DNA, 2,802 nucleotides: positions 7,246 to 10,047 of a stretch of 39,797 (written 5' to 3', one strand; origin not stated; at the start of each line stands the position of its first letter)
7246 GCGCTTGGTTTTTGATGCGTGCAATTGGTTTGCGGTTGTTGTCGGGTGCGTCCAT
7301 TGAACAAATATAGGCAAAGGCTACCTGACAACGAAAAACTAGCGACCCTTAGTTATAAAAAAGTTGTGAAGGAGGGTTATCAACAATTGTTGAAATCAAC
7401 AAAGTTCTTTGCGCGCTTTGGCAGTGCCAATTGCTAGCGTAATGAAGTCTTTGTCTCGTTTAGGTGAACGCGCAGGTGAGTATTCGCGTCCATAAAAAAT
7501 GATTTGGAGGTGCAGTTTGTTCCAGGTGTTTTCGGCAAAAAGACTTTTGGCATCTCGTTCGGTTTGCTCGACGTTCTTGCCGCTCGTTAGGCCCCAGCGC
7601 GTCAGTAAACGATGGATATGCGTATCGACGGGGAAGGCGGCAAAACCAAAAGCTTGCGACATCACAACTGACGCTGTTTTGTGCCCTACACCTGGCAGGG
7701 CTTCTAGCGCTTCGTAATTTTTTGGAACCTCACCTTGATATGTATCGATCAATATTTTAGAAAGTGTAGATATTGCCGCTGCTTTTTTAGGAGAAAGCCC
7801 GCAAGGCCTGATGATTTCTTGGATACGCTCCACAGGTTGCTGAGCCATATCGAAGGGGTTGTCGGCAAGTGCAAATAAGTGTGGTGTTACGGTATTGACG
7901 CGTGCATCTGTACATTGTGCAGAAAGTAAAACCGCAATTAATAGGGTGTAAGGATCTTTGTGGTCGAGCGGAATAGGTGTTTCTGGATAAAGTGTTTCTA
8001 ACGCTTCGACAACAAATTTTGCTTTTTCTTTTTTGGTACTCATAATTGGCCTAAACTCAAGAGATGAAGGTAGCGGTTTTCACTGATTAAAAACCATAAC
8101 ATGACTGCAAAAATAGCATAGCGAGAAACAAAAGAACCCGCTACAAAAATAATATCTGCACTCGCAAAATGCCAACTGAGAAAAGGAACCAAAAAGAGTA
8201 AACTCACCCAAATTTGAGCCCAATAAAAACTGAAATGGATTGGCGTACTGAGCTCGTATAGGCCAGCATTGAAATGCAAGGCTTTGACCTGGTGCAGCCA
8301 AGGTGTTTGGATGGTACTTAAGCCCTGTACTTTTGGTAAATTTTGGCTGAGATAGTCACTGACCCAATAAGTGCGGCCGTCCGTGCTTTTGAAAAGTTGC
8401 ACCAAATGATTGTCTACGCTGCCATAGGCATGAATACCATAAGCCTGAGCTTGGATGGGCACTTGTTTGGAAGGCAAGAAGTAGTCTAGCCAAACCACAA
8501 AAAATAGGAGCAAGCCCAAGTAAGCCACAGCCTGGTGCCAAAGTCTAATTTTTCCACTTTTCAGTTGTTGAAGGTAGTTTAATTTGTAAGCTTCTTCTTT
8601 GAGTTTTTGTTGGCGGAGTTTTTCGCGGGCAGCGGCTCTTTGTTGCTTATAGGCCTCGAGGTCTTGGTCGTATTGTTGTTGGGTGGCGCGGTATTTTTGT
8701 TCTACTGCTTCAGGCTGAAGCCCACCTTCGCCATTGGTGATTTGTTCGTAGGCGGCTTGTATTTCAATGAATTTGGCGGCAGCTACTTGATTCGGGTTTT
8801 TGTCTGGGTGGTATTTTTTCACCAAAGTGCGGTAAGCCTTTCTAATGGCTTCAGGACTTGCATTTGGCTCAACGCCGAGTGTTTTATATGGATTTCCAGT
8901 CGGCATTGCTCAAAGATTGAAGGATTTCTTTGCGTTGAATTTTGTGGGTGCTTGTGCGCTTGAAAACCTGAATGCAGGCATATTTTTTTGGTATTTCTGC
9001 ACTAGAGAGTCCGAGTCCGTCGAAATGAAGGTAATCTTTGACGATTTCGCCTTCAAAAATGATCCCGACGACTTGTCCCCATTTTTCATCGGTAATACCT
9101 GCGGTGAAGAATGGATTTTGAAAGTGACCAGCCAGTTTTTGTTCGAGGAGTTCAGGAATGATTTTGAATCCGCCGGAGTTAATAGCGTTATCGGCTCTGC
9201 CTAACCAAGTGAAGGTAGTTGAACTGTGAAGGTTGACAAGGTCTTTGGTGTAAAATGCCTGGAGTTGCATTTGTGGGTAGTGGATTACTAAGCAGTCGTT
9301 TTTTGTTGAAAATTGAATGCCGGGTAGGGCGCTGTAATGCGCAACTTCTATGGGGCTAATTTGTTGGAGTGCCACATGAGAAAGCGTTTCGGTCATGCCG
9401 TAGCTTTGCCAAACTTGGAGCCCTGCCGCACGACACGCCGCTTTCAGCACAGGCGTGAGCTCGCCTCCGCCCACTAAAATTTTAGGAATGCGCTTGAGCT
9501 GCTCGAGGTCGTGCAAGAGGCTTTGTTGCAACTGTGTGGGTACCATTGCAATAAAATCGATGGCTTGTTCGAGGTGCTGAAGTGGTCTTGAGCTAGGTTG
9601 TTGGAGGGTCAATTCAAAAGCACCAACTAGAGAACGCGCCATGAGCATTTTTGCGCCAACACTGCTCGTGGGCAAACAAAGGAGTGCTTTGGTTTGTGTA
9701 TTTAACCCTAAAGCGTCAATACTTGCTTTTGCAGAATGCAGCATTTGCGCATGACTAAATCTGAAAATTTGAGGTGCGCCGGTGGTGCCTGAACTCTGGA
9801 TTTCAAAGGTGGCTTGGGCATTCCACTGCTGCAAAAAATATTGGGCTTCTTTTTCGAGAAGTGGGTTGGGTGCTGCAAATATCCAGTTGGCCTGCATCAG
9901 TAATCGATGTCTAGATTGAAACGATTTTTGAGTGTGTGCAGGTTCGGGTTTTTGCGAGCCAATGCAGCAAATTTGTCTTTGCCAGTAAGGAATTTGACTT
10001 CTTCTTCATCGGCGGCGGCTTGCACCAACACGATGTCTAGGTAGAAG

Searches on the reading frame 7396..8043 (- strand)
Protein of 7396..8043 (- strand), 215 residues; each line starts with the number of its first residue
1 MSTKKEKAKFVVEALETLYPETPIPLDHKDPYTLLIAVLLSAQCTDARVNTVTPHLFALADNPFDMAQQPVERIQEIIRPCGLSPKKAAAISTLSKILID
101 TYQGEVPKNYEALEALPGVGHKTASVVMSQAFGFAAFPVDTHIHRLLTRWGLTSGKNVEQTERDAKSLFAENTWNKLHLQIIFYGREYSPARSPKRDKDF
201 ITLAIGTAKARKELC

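Call 13: search_protein_families(library=pfam, proteins=[window:7396-8043:-], max_evalue=0.001)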
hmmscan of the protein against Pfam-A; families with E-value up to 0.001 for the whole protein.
window:7396-8043:- (215 aa): 2 families
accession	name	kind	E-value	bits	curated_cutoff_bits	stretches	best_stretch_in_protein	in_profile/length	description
PF00730.31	HhH-GPD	-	3.7e-21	75.9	26.2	1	36-169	1-106/108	HhH-GPD superfamily base excision DNA repair protein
PF00633.29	HHH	-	2.5e-07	30.6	24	1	101-129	1-29/30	Helix-hairpin-helix motif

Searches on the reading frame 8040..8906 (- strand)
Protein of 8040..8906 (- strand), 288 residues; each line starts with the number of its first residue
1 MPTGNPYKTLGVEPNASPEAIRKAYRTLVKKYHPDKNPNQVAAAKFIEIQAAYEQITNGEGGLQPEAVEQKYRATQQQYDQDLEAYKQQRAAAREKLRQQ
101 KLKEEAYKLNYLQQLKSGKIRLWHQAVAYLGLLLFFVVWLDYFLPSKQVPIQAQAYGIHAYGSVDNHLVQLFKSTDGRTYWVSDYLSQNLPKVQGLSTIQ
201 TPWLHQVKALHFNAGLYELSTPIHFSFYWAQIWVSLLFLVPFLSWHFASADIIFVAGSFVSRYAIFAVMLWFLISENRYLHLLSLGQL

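Call 13: search_protein_families(library=pfam, proteins=[window:8040-8906:-], max_evalue=0.001)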
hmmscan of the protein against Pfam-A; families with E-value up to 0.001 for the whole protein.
window:8040-8906:- (288 aa): 1 family
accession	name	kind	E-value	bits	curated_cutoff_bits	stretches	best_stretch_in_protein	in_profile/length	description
PF00226.36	DnaJ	-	3.7e-18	65.8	27.8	1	5-58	1-55/63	DnaJ domain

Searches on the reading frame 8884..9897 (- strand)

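Call 13: search_protein_families(library=pfam, proteins=[window:8884-9897:-], max_evalue=0.001)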
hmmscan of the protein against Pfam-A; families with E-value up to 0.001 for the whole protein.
window:8884-9897:- (337 aa): 1 family
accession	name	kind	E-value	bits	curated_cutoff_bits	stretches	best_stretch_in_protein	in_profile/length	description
PF00501.34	AMP-binding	-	4.7e-14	52.4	29.9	1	35-177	170-330/384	AMP-binding enzyme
